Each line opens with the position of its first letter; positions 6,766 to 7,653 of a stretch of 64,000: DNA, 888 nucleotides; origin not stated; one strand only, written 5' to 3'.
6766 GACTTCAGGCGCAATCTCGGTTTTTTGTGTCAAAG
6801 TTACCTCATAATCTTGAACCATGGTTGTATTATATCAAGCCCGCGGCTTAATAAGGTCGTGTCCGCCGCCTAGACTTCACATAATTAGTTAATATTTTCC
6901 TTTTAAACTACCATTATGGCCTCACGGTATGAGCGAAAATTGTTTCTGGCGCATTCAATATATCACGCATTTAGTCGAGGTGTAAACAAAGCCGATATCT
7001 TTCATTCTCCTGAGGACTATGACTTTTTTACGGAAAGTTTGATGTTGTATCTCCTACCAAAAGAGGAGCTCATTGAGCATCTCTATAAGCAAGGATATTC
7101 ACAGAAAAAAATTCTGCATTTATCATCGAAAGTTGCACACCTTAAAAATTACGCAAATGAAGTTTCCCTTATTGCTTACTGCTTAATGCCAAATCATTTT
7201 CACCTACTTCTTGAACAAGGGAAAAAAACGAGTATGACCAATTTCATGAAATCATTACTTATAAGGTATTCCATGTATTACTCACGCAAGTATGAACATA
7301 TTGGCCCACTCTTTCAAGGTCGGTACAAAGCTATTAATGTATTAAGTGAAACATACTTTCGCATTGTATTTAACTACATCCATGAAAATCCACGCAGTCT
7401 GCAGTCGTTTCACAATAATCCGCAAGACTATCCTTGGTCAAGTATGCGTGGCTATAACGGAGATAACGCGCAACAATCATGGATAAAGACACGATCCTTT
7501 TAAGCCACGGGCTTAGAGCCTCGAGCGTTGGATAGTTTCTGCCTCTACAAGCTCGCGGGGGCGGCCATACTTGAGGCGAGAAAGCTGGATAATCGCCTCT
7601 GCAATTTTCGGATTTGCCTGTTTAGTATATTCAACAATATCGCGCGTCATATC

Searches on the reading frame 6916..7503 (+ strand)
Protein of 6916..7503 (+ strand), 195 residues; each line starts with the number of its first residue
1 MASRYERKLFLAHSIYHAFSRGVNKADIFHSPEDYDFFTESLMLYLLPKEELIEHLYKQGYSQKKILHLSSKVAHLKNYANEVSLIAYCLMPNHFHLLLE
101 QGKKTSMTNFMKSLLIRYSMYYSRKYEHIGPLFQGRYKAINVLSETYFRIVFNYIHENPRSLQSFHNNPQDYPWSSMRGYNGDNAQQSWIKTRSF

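Call 25: search_protein_families(library=pfam, proteins=[window:6916-7503:+], max_evalue=0.001)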
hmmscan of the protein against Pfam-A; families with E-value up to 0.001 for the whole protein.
window:6916-7503:+ (195 aa): 1 family
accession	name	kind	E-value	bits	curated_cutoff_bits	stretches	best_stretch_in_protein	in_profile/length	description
PF01797.21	Y1_Tnp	-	1.4e-10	41.8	23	1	66-158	24-121/121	Transposase IS200 like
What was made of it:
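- ORF 6916-7503 hits Pfam Y1_Tnp (call 25).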

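Call 28: search_solved_structures(query=window:6916-7503:+, max_evalue=1, show_alignments=3)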
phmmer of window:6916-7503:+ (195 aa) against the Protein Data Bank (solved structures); distinct sequences matched with E-value up to 1: 2.
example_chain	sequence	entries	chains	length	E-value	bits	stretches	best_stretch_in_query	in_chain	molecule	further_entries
3urz_A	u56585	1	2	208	0.049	16.5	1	84-149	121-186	Uncharacterized protein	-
3j6b_W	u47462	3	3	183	0.17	14.8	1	31-91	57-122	54S ribosomal protein L32, mitochondrial | Large ribosomal subunit protein bL32m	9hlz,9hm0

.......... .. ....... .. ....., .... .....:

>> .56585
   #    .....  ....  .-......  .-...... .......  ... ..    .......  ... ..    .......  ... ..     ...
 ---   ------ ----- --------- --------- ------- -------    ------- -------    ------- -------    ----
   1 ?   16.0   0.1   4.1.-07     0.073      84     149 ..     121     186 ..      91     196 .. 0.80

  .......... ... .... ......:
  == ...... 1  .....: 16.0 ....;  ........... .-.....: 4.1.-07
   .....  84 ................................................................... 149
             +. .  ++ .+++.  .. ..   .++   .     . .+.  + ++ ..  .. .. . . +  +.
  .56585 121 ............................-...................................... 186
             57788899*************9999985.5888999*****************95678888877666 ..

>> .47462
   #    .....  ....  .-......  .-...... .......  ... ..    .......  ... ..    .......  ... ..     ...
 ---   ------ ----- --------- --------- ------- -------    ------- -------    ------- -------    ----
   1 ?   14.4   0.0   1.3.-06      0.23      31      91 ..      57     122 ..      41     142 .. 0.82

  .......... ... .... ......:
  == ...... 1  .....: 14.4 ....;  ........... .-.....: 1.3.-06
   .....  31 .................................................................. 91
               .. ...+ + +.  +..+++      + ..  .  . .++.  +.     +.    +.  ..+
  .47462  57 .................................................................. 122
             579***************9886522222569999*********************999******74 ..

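Call 29: search_protein_families(library=ncbifam, proteins=[window:6916-7503:+], max_evalue=1)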
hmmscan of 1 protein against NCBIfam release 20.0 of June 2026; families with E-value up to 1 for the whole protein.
window:6916-7503:+ (195 aa): 2 families
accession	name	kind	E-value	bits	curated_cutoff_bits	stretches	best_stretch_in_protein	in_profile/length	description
NF047646.1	REP_Tyr_transpos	equivalog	1.3e-11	44.6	80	1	78-175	42-146/146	REP-associated tyrosine transposase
NF033573.1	transpos_IS200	equivalog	0.039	14.2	55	1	78-129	42-93/126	IS200/IS605 family transposase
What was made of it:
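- On RAYT (REP-associated tyrosine transposase, TnpA_REP): However, 44.6 bits is below the curated cut-off of 80 (call 29).
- Its best NCBIfam model is REP_Tyr_transpos, E 1.3e-11, against IS200 transposase at E 0.039 (call 29).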

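Call 30: find_homologous_proteins(query=window:6916-7500:+, max_evalue=0.001)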
Query window:6916-7500:+ (195 aa): 1215 proteins with E <= 0.001 among 1228 candidates; the best 120 are listed.
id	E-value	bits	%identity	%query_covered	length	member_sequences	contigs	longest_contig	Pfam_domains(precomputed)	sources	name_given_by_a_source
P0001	5.3e-127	439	100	100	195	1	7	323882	PF01797.22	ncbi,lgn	-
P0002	1.3e-83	297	68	100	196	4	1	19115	PF01797.22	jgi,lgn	-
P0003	2.5e-68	247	72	78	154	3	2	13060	PF01797.22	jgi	jgi:REP element-mobilizing transposase RayT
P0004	3.8e-68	247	58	98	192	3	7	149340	PF01797.22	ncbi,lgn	-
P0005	7.8e-68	246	57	98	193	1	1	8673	PF01797.22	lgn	-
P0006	1.4e-66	242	56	98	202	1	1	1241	PF01797.22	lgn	-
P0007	2.0e-65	238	53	100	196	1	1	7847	PF01797.22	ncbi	-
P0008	9.8e-64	233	59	90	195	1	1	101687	PF01797.22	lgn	-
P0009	1.3e-57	213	56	89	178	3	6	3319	PF01797.22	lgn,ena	-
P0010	3.1e-57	211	54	99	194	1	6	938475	PF01797.22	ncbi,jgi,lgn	jgi:putative transposase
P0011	1.9e-48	183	49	97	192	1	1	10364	PF01797.22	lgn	-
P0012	1.9e-45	173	46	90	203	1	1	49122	PF01797.22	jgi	jgi:putative transposase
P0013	1.5e-39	154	42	98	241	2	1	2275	PF01797.22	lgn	-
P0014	2.7e-39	153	44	97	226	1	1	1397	PF01797.22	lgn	-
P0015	6.8e-39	151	44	97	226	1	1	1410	PF01797.22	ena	-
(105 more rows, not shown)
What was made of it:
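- JGI names one homologue 'REP element-mobilizing transposase RayT' (call 30).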

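Call 31: find_encoding_contigs(protein=P0010, flank=10000, max_places=2)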
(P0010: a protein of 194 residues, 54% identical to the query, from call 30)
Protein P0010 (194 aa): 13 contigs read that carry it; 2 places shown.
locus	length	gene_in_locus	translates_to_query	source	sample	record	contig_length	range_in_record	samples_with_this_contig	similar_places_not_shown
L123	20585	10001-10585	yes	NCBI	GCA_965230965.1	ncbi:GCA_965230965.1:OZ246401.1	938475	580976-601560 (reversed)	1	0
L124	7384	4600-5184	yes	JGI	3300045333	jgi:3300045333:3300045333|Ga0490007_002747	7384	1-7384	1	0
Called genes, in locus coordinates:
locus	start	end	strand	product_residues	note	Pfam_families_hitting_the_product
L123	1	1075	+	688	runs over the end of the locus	PF13414:TPR_11 (faint), PF13431:TPR_17 (faint), PF00515:TPR_1 (faint), PF07719:TPR_2 (faint), PF14559:TPR_19 (weak), PF13424:TPR_12 (weak), PF13432:TPR_16 (faint)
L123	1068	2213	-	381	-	PF00155:Aminotran_1_2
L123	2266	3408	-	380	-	PF02746:MR_MLE_N, PF13378:MR_MLE_C, PF07476:MAAL_C (weak)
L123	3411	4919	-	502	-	-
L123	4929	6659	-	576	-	PF00202:Aminotran_3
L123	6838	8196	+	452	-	PF04389:Peptidase_M28 (weak), PF01546:Peptidase_M20, PF07687:M20_dimer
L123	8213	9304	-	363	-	PF23473:LysM3_LYK4_5 (faint), PF01476:LysM, PF22310:NMB0315_dom_I (faint), PF01476:LysM, PF01551:Peptidase_M23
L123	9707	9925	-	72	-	PF02583:Trns_repr_metal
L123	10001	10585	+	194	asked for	PF01797:Y1_Tnp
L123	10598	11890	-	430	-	PF02812:ELFV_dehydrog_N, PF00208:ELFV_dehydrog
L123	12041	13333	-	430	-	PF07497:Rho_RNA_bind, PF00006:ATP-synt_ab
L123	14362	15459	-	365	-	-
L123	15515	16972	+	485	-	-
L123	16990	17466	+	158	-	-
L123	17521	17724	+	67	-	-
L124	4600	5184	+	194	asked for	PF01797:Y1_Tnp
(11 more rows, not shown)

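Call 32: find_encoding_contigs(protein=P0004, flank=10000, max_places=2)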
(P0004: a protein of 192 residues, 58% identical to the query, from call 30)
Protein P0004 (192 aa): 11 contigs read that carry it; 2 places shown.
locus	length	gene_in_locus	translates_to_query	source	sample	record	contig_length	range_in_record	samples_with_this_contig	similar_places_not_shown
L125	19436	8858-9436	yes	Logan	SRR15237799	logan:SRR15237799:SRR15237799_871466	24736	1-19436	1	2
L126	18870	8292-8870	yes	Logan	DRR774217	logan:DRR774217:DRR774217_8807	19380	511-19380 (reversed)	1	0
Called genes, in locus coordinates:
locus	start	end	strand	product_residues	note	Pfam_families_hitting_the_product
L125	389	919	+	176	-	-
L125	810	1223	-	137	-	-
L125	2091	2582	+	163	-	-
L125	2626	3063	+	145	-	-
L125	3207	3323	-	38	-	-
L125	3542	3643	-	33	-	-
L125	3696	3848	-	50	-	-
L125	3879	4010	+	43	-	-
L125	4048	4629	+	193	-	PF00334:NDK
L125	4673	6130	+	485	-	PF07969:Amidohydro_3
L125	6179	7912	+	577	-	PF01558:POR, PF01855:POR_N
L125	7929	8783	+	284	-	PF02775:TPP_enzyme_C, PF12367:PFO_beta_C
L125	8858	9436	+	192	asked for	PF01797:Y1_Tnp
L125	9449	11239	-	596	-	PF00549:Ligase_CoA, PF13607:Succ_CoA_lig (weak), PF00285:Citrate_synt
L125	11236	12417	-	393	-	PF24948:Citrate_synth_N, PF16114:Citrate_bind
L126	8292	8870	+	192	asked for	PF01797:Y1_Tnp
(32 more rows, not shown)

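Call 33: find_encoding_contigs(protein=P0002, flank=10000, max_places=2)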
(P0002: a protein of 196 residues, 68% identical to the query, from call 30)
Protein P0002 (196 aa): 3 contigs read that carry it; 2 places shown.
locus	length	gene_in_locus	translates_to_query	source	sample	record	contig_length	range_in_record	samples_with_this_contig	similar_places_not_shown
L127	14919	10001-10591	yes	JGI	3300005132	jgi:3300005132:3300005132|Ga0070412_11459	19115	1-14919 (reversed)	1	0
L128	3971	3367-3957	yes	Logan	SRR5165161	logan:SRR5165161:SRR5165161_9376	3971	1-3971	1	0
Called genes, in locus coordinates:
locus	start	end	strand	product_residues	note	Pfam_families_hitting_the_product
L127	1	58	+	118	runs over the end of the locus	PF18895:T4SS_pilin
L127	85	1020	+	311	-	PF00535:Glycos_transf_2, PF10111:Glyco_tranf_2_2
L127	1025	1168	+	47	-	-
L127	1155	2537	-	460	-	-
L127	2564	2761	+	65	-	-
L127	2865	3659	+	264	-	PF01066:CDP-OH_P_transf (weak)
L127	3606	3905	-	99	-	-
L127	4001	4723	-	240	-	-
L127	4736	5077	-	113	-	PF04977:DivIC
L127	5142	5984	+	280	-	PF13495:Phage_int_SAM_4, PF02899:Phage_int_SAM_1, PF00589:Phage_integrase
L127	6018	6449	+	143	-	PF00075:RNase_H, PF13456:RVT_3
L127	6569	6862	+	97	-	-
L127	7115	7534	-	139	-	-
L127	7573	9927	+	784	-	PF26449:DUF8128, PF01935:DUF87 (weak), PF10412:TrwB_AAD_bind (weak)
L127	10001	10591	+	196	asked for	PF01797:Y1_Tnp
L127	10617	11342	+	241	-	PF00970:FAD_binding_6, PF00175:NAD_binding_1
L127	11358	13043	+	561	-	-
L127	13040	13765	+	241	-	PF13489:Methyltransf_23, PF07021:MetW, PF13847:Methyltransf_31, PF08241:Methyltransf_11, PF08242:Methyltransf_12, PF13649:Methyltransf_25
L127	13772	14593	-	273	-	PF01209:Ubie_methyltran, PF13489:Methyltransf_23, PF13847:Methyltransf_31, PF08241:Methyltransf_11, PF08242:Methyltransf_12, PF13649:Methyltransf_25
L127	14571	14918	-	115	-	?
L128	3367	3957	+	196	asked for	PF01797:Y1_Tnp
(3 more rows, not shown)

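Call 34: find_encoding_contigs(protein=P0008, flank=10000, max_places=2)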
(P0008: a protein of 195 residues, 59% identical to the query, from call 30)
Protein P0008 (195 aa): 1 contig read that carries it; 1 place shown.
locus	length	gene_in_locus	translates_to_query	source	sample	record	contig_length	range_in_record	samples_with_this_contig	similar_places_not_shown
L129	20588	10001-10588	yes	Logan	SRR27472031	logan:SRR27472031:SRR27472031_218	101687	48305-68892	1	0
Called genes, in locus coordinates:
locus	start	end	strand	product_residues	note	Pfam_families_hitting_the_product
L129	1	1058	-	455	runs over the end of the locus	-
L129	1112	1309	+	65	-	-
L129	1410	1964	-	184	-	PF01864:CarS-like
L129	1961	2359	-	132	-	PF01066:CDP-OH_P_transf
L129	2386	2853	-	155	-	PF04307:YdjM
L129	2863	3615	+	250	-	PF13489:Methyltransf_23, PF01209:Ubie_methyltran, PF02353:CMAS, PF05175:MTS, PF08241:Methyltransf_11, PF08242:Methyltransf_12, PF13649:Methyltransf_25, PF13847:Methyltransf_31, +2 more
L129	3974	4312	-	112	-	PF04977:DivIC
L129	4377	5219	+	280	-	PF13495:Phage_int_SAM_4, PF02899:Phage_int_SAM_1, PF00589:Phage_integrase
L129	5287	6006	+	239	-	PF00535:Glycos_transf_2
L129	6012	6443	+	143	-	PF00075:RNase_H, PF13456:RVT_3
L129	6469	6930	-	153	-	-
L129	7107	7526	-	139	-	-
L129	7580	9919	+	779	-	PF26449:DUF8128, PF01935:DUF87 (weak), PF10412:TrwB_AAD_bind (weak)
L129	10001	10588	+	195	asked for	PF01797:Y1_Tnp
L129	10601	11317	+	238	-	PF00970:FAD_binding_6, PF00175:NAD_binding_1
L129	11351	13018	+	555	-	-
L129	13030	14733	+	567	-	PF13231:PMT_2 (weak)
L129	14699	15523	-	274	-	PF01209:Ubie_methyltran, PF08003:Methyltransf_9 (weak), PF13489:Methyltransf_23, PF13847:Methyltransf_31, PF08241:Methyltransf_11, PF08242:Methyltransf_12, PF13649:Methyltransf_25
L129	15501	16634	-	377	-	PF13439:Glyco_transf_4 (weak), PF00534:Glycos_transf_1, PF13692:Glyco_trans_1_4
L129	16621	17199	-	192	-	-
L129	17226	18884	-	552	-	PF00750:tRNA-synt_1d, PF05746:DALR_1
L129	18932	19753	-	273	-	-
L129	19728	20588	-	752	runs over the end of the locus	-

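Call 38: find_encoding_contigs(protein=P0128, flank=8000, max_places=1)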
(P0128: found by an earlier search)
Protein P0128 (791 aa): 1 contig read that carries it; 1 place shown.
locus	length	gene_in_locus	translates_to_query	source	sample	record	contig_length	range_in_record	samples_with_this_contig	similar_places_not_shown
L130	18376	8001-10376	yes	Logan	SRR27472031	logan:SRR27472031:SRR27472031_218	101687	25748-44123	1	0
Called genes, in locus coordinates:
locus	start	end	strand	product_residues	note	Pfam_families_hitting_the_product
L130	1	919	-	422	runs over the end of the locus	PF00919:UPF0004, PF04055:Radical_SAM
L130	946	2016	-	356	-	PF00478:IMPDH, PF01070:FMN_dh, PF01180:DHO_dh (faint), PF03060:NMO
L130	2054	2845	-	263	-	PF06182:ABC2_membrane_6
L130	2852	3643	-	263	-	PF06182:ABC2_membrane_6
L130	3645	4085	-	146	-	PF09424:YqeY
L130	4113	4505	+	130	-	-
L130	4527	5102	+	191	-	PF13482:RNase_H_2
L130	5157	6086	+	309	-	PF01040:UbiA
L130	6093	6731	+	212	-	PF08745:PIN_5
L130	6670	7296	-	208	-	-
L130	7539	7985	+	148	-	PF22811:Zn_ribbon_NrdR, PF03477:ATP-cone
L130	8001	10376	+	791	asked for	PF00317:Ribonuc_red_lgN, PF02867:Ribonuc_red_lgC, PF12637:TSCPD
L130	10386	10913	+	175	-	PF01923:Cob_adeno_trans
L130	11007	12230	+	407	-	-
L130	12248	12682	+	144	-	-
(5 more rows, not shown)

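Call 39: find_encoding_contigs(protein=P0125, flank=8000, max_places=1)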
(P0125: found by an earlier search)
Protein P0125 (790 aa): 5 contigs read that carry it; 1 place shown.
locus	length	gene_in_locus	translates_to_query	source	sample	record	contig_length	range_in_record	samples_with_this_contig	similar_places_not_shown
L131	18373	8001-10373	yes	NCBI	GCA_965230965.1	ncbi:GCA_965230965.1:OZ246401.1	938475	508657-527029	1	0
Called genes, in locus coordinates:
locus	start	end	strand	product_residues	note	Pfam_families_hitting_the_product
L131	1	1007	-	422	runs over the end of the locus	PF00919:UPF0004, PF04055:Radical_SAM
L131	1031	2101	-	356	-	PF00478:IMPDH, PF03060:NMO, PF01070:FMN_dh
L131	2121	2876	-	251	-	PF06182:ABC2_membrane_6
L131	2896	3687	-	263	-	PF06182:ABC2_membrane_6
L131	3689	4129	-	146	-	PF09424:YqeY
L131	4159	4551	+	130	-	-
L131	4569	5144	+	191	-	PF13482:RNase_H_2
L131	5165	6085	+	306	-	PF01040:UbiA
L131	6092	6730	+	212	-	PF08745:PIN_5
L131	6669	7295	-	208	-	-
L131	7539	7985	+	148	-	PF22811:Zn_ribbon_NrdR, PF03477:ATP-cone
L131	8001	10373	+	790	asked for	PF00317:Ribonuc_red_lgN, PF02867:Ribonuc_red_lgC, PF12637:TSCPD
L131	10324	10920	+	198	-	PF01923:Cob_adeno_trans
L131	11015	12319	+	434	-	-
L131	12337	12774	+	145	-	-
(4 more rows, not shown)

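Call 43: search_solved_structures(query=A1, max_evalue=1, show_alignments=2)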
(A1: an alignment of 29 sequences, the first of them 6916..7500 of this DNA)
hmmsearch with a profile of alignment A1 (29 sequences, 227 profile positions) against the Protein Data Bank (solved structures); distinct sequences matched with E-value up to 1: 3.
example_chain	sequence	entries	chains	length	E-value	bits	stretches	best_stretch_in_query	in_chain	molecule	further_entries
2xm3_A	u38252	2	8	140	0.028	17.1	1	82-155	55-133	TRANSPOSASE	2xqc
2xma_A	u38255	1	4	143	0.03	17.1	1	82-155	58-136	TRANSPOSASE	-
2xo6_A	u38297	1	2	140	0.053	16.2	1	82-116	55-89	TRANSPOSASE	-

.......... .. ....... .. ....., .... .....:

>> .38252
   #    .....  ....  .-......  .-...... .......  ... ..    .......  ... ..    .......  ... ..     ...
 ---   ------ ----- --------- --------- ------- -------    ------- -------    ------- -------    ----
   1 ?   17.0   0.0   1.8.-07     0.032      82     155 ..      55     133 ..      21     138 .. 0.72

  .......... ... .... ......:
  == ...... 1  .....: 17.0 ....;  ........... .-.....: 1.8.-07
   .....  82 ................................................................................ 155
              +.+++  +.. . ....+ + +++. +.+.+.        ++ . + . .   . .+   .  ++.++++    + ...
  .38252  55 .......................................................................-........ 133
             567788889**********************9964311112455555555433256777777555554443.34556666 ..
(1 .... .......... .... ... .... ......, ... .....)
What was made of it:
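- Weak profile hits go to the ISDra2 transposase (call 43).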

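Call 56: predict_structure(alignment_id=A1)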
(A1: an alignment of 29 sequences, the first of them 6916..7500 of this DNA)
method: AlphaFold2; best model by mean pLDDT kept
length: 195 residues; sequences in the alignment: 29
mean_pLDDT: 90.8   pTM: 0.87
mean pLDDT of the five models: 90.8, 90.6, 90.5, 90.0, 89.6
residues with pLDDT >= 90: 160; 70-90: 20; 50-70: 9; < 50: 6
segments of 3 or more residues with pLDDT < 50: 1-6
pLDDT, mean of each block of 10 residues (from residue 1): 53 95 97 97 94 92 94 91 97 98 94 97 97 93 95 97 95 91 69 71
secondary structure, 60 per line:
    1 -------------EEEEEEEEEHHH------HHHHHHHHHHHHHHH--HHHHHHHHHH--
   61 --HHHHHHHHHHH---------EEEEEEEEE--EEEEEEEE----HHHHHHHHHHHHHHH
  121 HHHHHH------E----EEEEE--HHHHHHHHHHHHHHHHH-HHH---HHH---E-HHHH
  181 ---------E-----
elements in order: E14-22 H32-46 H49-58 H63-73 E83-91 E94-101 H106-126 E138-142 H145-161 H177-180
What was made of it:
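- On RAYT (REP-associated tyrosine transposase, TnpA_REP): The model has pLDDT 90.8 (call 56).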

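Call 59: fold_search(model_id=the predicted structure, library=pdb)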
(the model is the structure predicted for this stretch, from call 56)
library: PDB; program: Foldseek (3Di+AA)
matches with E <= 10: 883; with E <= 0.001: 16
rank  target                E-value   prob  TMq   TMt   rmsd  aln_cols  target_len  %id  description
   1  4er8_A                2.6e-06  1.00  0.55  0.64   7.5       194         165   11  Structure of the REP associates tyrosine transposase bound to a REP hairpin (released 2012-08-15)
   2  2xma_E                7.3e-05  1.00  0.40  0.54   7.1       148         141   18  DEINOCOCCUS RADIODURANS ISDRA2 TRANSPOSASE RIGHT END DNA COMPLEX (released 2010-10-13)
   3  2xma_A                8.3e-05  1.00  0.41  0.55   7.1       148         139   18  DEINOCOCCUS RADIODURANS ISDRA2 TRANSPOSASE RIGHT END DNA COMPLEX (released 2010-10-13)
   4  2xo6_D                9.3e-05  1.00  0.42  0.61   5.8       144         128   17  DEINOCOCCUS RADIODURANS ISDRA2 TRANSPOSASE Y132F MUTANT COMPLEXED WITH LEFT END RECOGNITION AND CLEAVAGE SITE (released 2010-10-13)
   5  2xm3_C                9.9e-05  1.00  0.40  0.58   7.4       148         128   18  Deinococcus radiodurans ISDra2 Transposase Left end DNA complex (released 2010-10-13)
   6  2xma_B                9.9e-05  1.00  0.39  0.54   7.5       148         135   18  DEINOCOCCUS RADIODURANS ISDRA2 TRANSPOSASE RIGHT END DNA COMPLEX (released 2010-10-13)
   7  2xqc_D                9.9e-05  1.00  0.41  0.57  11.5       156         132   17  DEINOCOCCUS RADIODURANS ISDRA2 TRANSPOSASE COMPLEXED WITH LEFT END RECOGNITION AND CLEAVAGE SITE AND ZN (released 2010-10-13)
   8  2xm3_D                1.7e-04  1.00  0.40  0.58   7.3       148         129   18  Deinococcus radiodurans ISDra2 Transposase Left end DNA complex (released 2010-10-13)
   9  2xm3_A                1.8e-04  1.00  0.42  0.61   6.7       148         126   19  Deinococcus radiodurans ISDra2 Transposase Left end DNA complex (released 2010-10-13)
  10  2xo6_A                1.8e-04  1.00  0.42  0.58   9.2       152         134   15  DEINOCOCCUS RADIODURANS ISDRA2 TRANSPOSASE Y132F MUTANT COMPLEXED WITH LEFT END RECOGNITION AND CLEAVAGE SITE (released 2010-10-13)
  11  2f4f_A                3.2e-04  1.00  0.39  0.56  13.3       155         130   15  Crystal structure of IS200 transposase (released 2005-12-13)
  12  2xm3_B                3.4e-04  1.00  0.42  0.60   6.9       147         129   16  Deinococcus radiodurans ISDra2 Transposase Left end DNA complex (released 2010-10-13)
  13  2a6m_B                4.0e-04  1.00  0.44  0.56  11.8       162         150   14  Crystal Structure of the ISHp608 Transposase (released 2005-10-25)
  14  2vjv_A                4.8e-04  1.00  0.43  0.64   7.1       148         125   14  Crystal structure of the IS608 transposase in complex with left end 26-mer DNA hairpin and a 6-mer DNA representing th (released 2008-02-19)
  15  2a6o_A                6.6e-04  1.00  0.44  0.55   8.3       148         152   14  Crystal Structure of the ISHp608 Transposase in Complex with Stem-loop DNA (released 2005-10-25)
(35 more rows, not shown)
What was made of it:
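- On RAYT (REP-associated tyrosine transposase, TnpA_REP): The top Foldseek PDB hit is 4er8_A (E 2.6e-6, TM 0.55/0.64, 194 columns), ahead of ISDra2, IS200 and IS608 (call 59).
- Closest known: IS200/IS605 insertion sequences. Same: The catalytic fold is Y1 HUH, and hairpins next to the gene would be recognised as single-stranded DNA (calls 43, 59).
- A confident model (pLDDT 90.8, call 56) has 4ER8, the RAYT-REP hairpin complex, as its top PDB match (E 2.6e-6, TM 0.55/0.64), ahead of the ISDra2, IS200 and IS608 transposases (call 59).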

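Call 82: search_solved_structures(query=A1, max_evalue=10, show_alignments=0)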
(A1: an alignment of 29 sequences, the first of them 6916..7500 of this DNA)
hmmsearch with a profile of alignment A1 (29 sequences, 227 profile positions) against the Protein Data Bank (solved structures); distinct sequences matched with E-value up to 10: 3.
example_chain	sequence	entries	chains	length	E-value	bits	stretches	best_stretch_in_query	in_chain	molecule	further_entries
2xm3_A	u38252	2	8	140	0.028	17.1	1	82-155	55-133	TRANSPOSASE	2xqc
2xma_A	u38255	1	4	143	0.03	17.1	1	82-155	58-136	TRANSPOSASE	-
2xo6_A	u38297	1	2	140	0.053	16.2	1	82-116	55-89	TRANSPOSASE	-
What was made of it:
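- On RAYT (REP-associated tyrosine transposase, TnpA_REP): A profile search of PDB sequences reaches only ISDra2 TnpA, weakly (calls 43, 82).
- Tried and rejected: Sequence searches against PDB (calls 28, 43, 82).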

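Call 83: find_encoding_contigs(protein=P0127, flank=3000, max_places=1)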
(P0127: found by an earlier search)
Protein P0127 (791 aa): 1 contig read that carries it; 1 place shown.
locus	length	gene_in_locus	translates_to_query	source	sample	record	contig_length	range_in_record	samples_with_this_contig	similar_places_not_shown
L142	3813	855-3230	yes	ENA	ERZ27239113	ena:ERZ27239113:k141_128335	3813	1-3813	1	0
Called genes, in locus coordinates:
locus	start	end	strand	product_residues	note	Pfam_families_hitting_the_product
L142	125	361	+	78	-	-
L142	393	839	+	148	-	PF22811:Zn_ribbon_NrdR, PF03477:ATP-cone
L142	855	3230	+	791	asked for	PF00317:Ribonuc_red_lgN, PF02867:Ribonuc_red_lgC, PF12637:TSCPD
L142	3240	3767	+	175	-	PF01923:Cob_adeno_trans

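Call 84: find_encoding_contigs(protein=P0126, flank=3000, max_places=1)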
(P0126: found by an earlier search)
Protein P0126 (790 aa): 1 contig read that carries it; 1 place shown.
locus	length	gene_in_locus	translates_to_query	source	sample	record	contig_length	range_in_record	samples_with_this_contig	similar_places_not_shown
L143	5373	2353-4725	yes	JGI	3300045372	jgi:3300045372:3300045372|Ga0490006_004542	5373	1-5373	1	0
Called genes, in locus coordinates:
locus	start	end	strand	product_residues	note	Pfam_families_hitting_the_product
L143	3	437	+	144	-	?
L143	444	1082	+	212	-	PF08745:PIN_5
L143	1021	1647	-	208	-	-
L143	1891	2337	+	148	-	PF22811:Zn_ribbon_NrdR, PF03477:ATP-cone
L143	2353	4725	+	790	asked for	PF00317:Ribonuc_red_lgN, PF02867:Ribonuc_red_lgC, PF12637:TSCPD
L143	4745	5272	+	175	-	PF01923:Cob_adeno_trans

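Call 85: find_encoding_contigs(protein=P0124, flank=3000, max_places=1)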
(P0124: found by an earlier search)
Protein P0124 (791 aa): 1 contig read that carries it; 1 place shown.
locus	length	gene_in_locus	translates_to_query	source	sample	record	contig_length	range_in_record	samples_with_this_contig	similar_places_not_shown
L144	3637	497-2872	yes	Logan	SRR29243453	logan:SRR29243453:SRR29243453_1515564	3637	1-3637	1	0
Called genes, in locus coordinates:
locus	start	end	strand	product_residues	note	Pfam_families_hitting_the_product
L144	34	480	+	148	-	PF22811:Zn_ribbon_NrdR, PF03477:ATP-cone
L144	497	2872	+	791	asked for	PF00317:Ribonuc_red_lgN, PF02867:Ribonuc_red_lgC, PF12637:TSCPD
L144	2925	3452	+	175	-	PF01923:Cob_adeno_trans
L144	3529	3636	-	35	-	?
